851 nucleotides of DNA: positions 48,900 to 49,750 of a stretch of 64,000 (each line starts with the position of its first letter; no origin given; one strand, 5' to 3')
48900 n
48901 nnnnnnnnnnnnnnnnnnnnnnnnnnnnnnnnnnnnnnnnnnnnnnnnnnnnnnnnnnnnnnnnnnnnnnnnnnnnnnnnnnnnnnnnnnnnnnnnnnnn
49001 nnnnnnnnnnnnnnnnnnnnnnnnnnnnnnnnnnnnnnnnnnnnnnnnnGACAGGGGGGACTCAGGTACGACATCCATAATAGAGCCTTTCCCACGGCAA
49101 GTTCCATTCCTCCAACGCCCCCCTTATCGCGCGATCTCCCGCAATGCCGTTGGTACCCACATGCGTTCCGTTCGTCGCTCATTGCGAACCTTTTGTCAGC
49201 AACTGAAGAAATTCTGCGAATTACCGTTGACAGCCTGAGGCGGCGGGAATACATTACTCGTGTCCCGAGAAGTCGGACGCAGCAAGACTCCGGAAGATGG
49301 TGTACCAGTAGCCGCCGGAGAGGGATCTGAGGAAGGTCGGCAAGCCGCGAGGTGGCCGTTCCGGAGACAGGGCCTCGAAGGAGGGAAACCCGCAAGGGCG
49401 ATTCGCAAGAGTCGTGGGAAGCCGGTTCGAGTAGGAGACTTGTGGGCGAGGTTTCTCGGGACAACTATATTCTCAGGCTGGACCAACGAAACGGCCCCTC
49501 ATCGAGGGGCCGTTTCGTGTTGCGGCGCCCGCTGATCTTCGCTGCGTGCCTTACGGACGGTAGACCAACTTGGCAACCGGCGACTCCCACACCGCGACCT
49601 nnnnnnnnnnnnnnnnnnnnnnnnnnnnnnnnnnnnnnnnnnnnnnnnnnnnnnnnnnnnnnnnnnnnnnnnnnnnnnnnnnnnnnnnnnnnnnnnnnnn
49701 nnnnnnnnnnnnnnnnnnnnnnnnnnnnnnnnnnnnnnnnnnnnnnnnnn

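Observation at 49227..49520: Stand-alone structured RNA candidate with its own strong promoter and terminator; class unknown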

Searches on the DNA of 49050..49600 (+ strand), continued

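Call 28: search_with_rna_model(model_id=R1, sources=[window, L001, L003, L004, L005, L006, L007, L008, L009, L010, L011, L012, L013, L014, L015, L016, L017, L018, L019, L020, L021, L022, L023, L025, L026, L027, L028, L029, L030, L032, L033, L034, L035, L036, L037, L038, L039, L040, L041, L042, L043, L044, L046, L047, L048, L049, L050, L051, L052, L053, L054, L055, L056, L057, L058, L059, L060, L061, L062, L063, L064, L065, L066, L067, L068, L069, L070, L077], max_evalue=1e-20, make_alignment=true)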
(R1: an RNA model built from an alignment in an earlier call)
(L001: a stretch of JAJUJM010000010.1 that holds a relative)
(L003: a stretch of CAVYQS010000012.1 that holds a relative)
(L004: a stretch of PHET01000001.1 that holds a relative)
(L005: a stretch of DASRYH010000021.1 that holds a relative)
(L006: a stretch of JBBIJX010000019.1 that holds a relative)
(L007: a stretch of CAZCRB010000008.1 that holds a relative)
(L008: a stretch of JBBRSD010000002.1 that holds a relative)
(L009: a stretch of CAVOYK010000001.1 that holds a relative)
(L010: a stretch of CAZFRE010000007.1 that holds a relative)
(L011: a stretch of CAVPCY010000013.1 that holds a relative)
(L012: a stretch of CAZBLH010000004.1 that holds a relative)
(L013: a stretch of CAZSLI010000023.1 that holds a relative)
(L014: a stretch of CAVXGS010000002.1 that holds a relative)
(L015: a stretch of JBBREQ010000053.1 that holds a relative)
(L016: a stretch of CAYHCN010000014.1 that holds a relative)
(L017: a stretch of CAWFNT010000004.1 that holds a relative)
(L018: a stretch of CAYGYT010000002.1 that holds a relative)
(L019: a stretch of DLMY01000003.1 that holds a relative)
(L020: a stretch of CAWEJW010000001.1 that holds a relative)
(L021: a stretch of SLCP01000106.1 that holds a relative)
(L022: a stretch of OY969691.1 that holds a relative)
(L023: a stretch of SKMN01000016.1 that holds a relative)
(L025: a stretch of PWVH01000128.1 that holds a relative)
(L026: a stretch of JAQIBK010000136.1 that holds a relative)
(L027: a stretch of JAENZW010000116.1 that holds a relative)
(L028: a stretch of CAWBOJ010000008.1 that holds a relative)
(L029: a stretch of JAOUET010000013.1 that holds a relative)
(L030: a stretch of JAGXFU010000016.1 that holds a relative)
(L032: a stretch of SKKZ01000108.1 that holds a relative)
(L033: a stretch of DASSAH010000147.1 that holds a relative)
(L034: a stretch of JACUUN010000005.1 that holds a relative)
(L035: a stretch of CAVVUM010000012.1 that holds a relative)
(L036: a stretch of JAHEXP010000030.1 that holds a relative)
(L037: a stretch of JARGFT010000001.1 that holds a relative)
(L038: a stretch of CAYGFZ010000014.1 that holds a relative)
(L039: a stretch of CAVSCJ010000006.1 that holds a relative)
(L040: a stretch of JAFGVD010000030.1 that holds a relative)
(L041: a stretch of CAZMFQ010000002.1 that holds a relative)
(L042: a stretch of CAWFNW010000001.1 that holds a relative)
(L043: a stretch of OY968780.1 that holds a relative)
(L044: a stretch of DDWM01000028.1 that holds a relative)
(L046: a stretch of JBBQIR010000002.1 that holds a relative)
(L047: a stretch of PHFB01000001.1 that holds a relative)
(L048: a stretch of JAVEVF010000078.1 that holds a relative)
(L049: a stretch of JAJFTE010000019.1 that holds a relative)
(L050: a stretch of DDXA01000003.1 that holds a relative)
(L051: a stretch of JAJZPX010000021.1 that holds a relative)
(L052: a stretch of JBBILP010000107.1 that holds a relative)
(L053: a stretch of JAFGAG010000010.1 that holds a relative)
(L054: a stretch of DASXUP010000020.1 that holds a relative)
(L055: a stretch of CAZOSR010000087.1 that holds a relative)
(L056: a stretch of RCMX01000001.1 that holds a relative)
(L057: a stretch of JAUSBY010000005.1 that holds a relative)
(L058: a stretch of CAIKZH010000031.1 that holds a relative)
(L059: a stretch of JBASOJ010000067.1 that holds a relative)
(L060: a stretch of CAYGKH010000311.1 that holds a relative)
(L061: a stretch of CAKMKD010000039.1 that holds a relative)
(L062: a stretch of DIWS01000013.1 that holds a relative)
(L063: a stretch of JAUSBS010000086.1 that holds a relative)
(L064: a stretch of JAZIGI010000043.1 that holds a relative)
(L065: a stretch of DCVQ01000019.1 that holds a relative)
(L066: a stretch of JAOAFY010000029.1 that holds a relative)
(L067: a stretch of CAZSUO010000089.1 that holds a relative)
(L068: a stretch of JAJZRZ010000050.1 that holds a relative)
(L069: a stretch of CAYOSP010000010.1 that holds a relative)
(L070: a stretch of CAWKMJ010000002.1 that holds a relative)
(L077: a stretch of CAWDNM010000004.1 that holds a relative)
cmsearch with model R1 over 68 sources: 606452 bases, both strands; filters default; matches with E-value up to 1e-20: 73.
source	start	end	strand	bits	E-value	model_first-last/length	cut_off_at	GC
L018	3577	3760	-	177.3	1.5e-44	1-184/184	no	0.61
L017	3581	3764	-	175.3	4.8e-44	1-184/184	no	0.59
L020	3581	3764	-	174.5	8.1e-44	1-184/184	no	0.6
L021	3576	3757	-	173.7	1.3e-43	1-184/184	no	0.64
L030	3568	3748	-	173.2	1.8e-43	1-184/184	no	0.57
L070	3589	3769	-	172.7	2.3e-43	1-184/184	no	0.62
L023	3567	3748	-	172.3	3e-43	1-184/184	no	0.61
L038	3568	3749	-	172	3.6e-43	1-184/184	no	0.59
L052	2084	2267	-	171.3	5.3e-43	1-184/184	no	0.6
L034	3580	3761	-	171.2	5.8e-43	1-184/184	no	0.62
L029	187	367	-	170.1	1.1e-42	1-184/184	no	0.62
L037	3582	3762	-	169.1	2.1e-42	1-184/184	no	0.61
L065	3558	3740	-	168.4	3.1e-42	1-184/184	no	0.61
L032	427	608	-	167.8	4.4e-42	1-184/184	no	0.59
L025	3581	3762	-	166.9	7.6e-42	1-184/184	no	0.62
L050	3574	3757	-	166.7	8.9e-42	1-184/184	no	0.59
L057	3574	3757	-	166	1.3e-41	1-184/184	no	0.59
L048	1739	1919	-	165.3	2e-41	1-184/184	no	0.64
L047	3546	3729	-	164.5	3.3e-41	1-184/184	no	0.6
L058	4793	4978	+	164.1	4.1e-41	1-184/184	no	0.65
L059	3573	3755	-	164.1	4.1e-41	1-184/184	no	0.61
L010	3584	3770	-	163.3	6.9e-41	1-184/184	no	0.61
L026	3574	3755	-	163.2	7.2e-41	1-184/184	no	0.58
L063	3567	3750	-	163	8.1e-41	1-184/184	no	0.6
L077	3529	3715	-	163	8.2e-41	1-184/184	no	0.61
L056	3546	3729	-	162.9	8.6e-41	1-184/184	no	0.6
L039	4812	4998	+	162.4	1.2e-40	1-184/184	no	0.6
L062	3572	3754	-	161.9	1.5e-40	1-184/184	no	0.6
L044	3546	3729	-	161.6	1.9e-40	1-184/184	no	0.57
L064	3534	3715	-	161.3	2.3e-40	1-184/184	no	0.63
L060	435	617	-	160.8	3.1e-40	1-184/184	no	0.59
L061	3546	3728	-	160.8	3.1e-40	1-184/184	no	0.58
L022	4844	5030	+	160.5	3.6e-40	1-184/184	no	0.63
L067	3525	3706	-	159.5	6.6e-40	1-184/184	no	0.63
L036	4833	5019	+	159.4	7.2e-40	1-184/184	no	0.6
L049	3546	3729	-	159.4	7.3e-40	1-184/184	no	0.6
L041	3546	3726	-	158.3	1.4e-39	1-184/184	no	0.61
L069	3690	3871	-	158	1.6e-39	1-184/184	no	0.61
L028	3567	3747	-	158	1.6e-39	1-184/184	no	0.6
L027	2521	2701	-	157.9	1.8e-39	1-184/184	no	0.61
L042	3575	3757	-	157.8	1.9e-39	1-184/184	no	0.62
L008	3583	3768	-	156.4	4.4e-39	1-184/184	no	0.62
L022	3534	3718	-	156.3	4.5e-39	1-184/184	no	0.61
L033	135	315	-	154.2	1.7e-38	1-184/184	no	0.65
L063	6115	6300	+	154.1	1.7e-38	1-184/184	no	0.6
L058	3566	3750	-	153.2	3e-38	1-184/184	no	0.62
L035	3598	3783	-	152.3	5.2e-38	1-184/184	no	0.59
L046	658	839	-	150.9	1.2e-37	1-184/184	no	0.57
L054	3734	3919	+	149.8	2.4e-37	1-184/184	no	0.6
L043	4831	5016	+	149.5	2.8e-37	1-184/184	no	0.56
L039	3521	3707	-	149.3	3.2e-37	1-184/184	no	0.6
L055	3557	3738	-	148.5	5.1e-37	1-184/184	no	0.61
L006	3574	3785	-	148.3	5.7e-37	1-184/184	no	0.65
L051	3735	3919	+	148.3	5.8e-37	1-184/184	no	0.58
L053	3552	3734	-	147.9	7.2e-37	1-184/184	no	0.63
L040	3559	3739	-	147.3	1.1e-36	1-184/184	no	0.56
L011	3570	3784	-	146.7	1.5e-36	1-184/184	no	0.64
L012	3585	3773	-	146.4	1.8e-36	1-184/184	no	0.6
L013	3597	3783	-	145.8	2.7e-36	1-184/184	no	0.61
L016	3539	3726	-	143.1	1.3e-35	1-184/184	no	0.65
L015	3567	3785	-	143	1.4e-35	1-184/184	no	0.62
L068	908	1088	-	143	1.4e-35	1-184/184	no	0.63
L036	3643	3830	+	142.8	1.6e-35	1-184/184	no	0.6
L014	3539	3727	-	142.7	1.7e-35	1-184/184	no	0.66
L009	3570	3784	-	141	4.8e-35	1-184/184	no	0.62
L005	3595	3781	-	140.9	5.1e-35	1-184/184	no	0.6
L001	3571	3783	-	138.7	2e-34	1-184/184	no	0.62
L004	3567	3784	-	137.8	3.2e-34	1-184/184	no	0.64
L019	3547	3727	-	137.2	4.6e-34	1-184/184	no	0.61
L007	3575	3786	-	136.4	7.7e-34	1-184/184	no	0.6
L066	3612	3785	-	129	6.7e-32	1-184/184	no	0.66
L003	3571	3784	-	128.4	9.5e-32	1-184/184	no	0.64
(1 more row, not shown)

Alignment A4: 73 matches aligned to the model, 239 columns, each read 5' to 3' on its own strand. Consensus structure (alignment columns), stored with it:
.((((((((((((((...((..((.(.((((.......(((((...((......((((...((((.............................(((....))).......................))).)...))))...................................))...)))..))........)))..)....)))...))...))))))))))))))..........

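Call 35: search_with_rna_model(model_id=R1, sources=[L081, L082, L083, L084, L085, L086, L087, L088, L089, L090, L091, L092, L093, L094, L095, L096, L097, L098, L099, L100, L101, L102, L103, L104, L105, L106, L107, L108, L109, L110, L111, L112, L113, L114, L115, L116, L117, L118, L119, L120, L121, L122, L123, L124, L125, L126, L127, L128, L129, L130, L131, L132, L133, L134, L135, L136, L137, L138, L139, L140, L141, L142, L143, L144, L145, L146, L147, L148, L149, L150, L151, L152, L153, L154, L155, L156, L157, L158, L159, L160, L161, L162, L163, L164, L165, L166, L167, L168, L169, L170, L171, L172, L173, L174, L175, L176, L177, L178, L179, L180], max_evalue=0.001)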
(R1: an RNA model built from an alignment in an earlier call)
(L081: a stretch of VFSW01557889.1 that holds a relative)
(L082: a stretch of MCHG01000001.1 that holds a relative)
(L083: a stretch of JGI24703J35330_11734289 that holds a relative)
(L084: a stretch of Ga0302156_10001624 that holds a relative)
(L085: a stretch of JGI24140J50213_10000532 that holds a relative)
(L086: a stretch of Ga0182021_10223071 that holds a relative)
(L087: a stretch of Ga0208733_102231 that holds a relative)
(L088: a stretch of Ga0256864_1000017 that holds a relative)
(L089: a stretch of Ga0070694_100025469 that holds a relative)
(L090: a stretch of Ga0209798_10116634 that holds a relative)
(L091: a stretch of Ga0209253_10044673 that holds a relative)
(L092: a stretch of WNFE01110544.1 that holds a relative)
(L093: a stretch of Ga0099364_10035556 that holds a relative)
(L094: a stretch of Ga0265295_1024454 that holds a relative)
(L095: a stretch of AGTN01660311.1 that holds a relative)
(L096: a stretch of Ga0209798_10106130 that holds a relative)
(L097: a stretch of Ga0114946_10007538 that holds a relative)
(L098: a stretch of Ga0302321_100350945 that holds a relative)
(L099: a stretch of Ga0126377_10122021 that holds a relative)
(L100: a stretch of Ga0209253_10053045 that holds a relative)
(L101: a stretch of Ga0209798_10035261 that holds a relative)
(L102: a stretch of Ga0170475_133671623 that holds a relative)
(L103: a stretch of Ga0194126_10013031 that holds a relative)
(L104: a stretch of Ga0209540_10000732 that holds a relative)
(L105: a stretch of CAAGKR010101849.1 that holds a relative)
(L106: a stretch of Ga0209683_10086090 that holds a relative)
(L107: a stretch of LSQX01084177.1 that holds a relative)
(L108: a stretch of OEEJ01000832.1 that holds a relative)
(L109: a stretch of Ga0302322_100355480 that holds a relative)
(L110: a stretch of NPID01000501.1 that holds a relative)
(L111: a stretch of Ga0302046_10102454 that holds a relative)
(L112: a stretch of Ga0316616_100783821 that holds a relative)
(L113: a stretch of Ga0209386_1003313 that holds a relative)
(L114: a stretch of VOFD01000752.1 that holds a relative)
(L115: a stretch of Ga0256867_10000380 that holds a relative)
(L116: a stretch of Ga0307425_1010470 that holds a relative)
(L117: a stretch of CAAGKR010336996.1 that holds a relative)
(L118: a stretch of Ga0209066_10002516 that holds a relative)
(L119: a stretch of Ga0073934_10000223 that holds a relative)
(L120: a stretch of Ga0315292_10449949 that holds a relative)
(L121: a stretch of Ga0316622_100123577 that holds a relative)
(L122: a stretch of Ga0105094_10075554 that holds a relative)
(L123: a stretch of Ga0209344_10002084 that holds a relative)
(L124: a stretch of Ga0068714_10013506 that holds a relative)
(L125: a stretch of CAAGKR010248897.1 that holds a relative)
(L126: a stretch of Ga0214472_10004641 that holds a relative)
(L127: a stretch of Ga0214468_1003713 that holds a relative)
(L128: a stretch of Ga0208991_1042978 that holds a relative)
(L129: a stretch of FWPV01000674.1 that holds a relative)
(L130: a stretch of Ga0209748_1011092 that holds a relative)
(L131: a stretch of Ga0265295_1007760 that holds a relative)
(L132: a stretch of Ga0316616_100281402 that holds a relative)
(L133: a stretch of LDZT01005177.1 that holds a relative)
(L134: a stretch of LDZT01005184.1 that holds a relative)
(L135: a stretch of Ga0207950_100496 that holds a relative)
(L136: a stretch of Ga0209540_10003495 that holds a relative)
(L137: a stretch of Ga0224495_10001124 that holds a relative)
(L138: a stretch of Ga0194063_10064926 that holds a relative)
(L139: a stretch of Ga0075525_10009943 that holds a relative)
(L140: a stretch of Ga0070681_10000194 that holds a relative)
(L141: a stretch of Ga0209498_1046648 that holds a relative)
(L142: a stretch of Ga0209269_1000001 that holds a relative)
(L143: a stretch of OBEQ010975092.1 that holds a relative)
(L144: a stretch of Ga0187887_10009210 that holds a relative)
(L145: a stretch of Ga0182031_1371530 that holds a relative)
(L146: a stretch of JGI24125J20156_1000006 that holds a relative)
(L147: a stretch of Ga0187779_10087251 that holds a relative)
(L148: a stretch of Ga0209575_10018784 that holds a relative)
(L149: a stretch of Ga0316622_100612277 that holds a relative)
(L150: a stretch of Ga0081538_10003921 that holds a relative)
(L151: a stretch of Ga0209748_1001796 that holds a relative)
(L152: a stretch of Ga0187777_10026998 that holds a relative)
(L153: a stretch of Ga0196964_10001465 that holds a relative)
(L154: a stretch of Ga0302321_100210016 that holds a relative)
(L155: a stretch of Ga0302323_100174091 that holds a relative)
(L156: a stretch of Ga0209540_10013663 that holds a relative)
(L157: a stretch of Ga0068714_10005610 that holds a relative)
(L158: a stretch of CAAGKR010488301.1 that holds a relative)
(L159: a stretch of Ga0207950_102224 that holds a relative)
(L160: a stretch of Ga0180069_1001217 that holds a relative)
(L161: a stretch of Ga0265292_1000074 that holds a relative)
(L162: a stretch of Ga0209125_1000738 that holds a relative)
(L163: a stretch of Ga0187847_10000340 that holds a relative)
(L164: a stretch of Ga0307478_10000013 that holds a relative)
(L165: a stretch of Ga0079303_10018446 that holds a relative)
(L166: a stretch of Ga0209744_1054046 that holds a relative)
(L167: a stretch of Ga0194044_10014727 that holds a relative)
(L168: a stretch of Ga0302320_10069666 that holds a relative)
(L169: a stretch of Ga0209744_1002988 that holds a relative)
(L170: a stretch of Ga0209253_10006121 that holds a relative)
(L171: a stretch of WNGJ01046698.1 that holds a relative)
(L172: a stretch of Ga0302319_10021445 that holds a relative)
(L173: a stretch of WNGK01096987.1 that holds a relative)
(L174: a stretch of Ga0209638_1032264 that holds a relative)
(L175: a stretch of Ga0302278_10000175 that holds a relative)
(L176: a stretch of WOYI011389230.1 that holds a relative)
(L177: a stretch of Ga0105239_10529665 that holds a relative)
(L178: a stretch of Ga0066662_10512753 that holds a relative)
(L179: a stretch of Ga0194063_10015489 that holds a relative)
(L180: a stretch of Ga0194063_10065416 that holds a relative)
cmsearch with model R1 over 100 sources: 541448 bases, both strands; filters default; matches with E-value up to 0.001: 71.
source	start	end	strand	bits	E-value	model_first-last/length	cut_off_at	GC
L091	2616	2798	+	178.9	5e-45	1-184/184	no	0.62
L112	482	665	-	176.5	2.1e-44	1-184/184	no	0.61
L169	5477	5660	+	174.4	7.7e-44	1-184/184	no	0.59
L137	9205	9385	+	170.1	1e-42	1-184/184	no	0.62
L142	3381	3563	-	169.8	1.2e-42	1-184/184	no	0.6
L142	2784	2965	-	168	3.7e-42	1-184/184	no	0.59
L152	2998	3183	+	165.5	1.6e-41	1-184/184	no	0.65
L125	1385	1571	-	162.4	1e-40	1-184/184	no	0.63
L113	1813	1994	+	161.8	1.5e-40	1-184/184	no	0.65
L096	835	1018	-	160.9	2.5e-40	1-184/184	no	0.6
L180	1267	1452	-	160.5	3.4e-40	1-184/184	no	0.61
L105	1264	1450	+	160.3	3.7e-40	1-184/184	no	0.61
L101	599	782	+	160.3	3.8e-40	1-184/184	no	0.59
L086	599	782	+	160.2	3.9e-40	1-184/184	no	0.62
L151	9947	10132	-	159.8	4.9e-40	1-184/184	no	0.62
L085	9165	9352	-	159.6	5.8e-40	1-184/184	no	0.62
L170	7873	8054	+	159.4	6.3e-40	1-184/184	no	0.64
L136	3827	4013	-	158.5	1.1e-39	1-184/184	no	0.63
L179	3645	3832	+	157.9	1.6e-39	1-184/184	no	0.6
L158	1163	1350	-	157.5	2e-39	1-184/184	no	0.61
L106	923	1106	-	157.5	2e-39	1-184/184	no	0.6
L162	2112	2298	+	157.2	2.4e-39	1-184/184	no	0.6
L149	977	1158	-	157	2.7e-39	1-184/184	no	0.64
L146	5741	5922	-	155.8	5.6e-39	1-184/184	no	0.62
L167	1308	1495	-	155.7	6e-39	1-184/184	no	0.61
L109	44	230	+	155.5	6.7e-39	1-184/184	no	0.61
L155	555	741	-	155.5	6.7e-39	1-184/184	no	0.61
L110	5595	5776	+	155.4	7.1e-39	1-184/184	no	0.65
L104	516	702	-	154.8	1e-38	1-184/184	no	0.62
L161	10770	10955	+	154.3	1.4e-38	1-184/184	no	0.67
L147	347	533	+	153.7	2e-38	1-184/184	no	0.61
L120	890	1077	-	153.3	2.5e-38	1-184/184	no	0.61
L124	4974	5153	+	152.2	4.9e-38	1-184/184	no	0.59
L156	1749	1936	+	152.1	5.3e-38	1-184/184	no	0.62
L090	807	992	-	152.1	5.3e-38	1-184/184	no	0.6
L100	360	546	+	151.8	6.2e-38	1-184/184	no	0.64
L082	3388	3571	-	150.8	1.2e-37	1-184/184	no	0.58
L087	1133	1313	+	150.7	1.2e-37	1-184/184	no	0.62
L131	6095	6276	+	148.6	4.2e-37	1-184/184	no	0.61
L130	2680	2866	-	148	6.2e-37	1-184/184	no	0.57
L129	667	848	+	147.5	8.6e-37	1-184/184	no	0.68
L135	1508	1687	-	146.9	1.2e-36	1-184/184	no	0.61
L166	641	827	+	144.6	4.7e-36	1-184/184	no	0.56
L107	1891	2071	+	144.5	5e-36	1-184/184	no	0.61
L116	708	897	+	143.5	9.5e-36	1-184/184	no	0.64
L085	10317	10503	-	142.6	1.6e-35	1-184/184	no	0.6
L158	2330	2516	-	142.6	1.6e-35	1-184/184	no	0.62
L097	3526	3709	+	142.4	1.8e-35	1-184/184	no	0.63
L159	1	180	+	142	2.3e-35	2-184/184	5'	0.62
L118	391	572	+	141.1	4.1e-35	1-184/184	no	0.6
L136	5115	5302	+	140.4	6.1e-35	1-184/184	no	0.57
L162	892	1079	-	140.3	6.6e-35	1-184/184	no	0.58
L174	1782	1968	-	138.8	1.6e-34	1-184/184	no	0.62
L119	2666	2879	-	138.4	2e-34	1-184/184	no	0.62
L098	1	177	-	138.3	2.2e-34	1-175/184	3'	0.66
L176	7188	7366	+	138.3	2.2e-34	1-184/184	no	0.63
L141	627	811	+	138.2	2.3e-34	1-184/184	no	0.6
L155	1699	1885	-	136.7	5.7e-34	1-184/184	no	0.59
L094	820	1000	+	135.2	1.4e-33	1-184/184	no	0.59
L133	9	189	+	134.7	2e-33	1-184/184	no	0.59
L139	1456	1632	-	126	3.6e-31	1-184/184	no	0.62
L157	3057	3234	+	125.3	5.6e-31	1-184/184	no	0.57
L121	2495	2647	+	124.5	8.9e-31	1-154/184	3'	0.61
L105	1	159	-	102.4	5.6e-25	1-157/184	3'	0.59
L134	1478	1611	-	98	7.7e-24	1-184/184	no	0.67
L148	1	125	-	84.3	3.1e-20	1-126/184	3'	0.62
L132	1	101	-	76.5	3.4e-18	1-102/184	3'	0.62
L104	1803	1918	+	72.1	5e-17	1-116/184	3'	0.59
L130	3967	4085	+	70.6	1.2e-16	1-116/184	3'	0.64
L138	1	72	-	64.6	4.4e-15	1-72/184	3'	0.67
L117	1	64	-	59.5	9.5e-14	1-64/184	3'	0.62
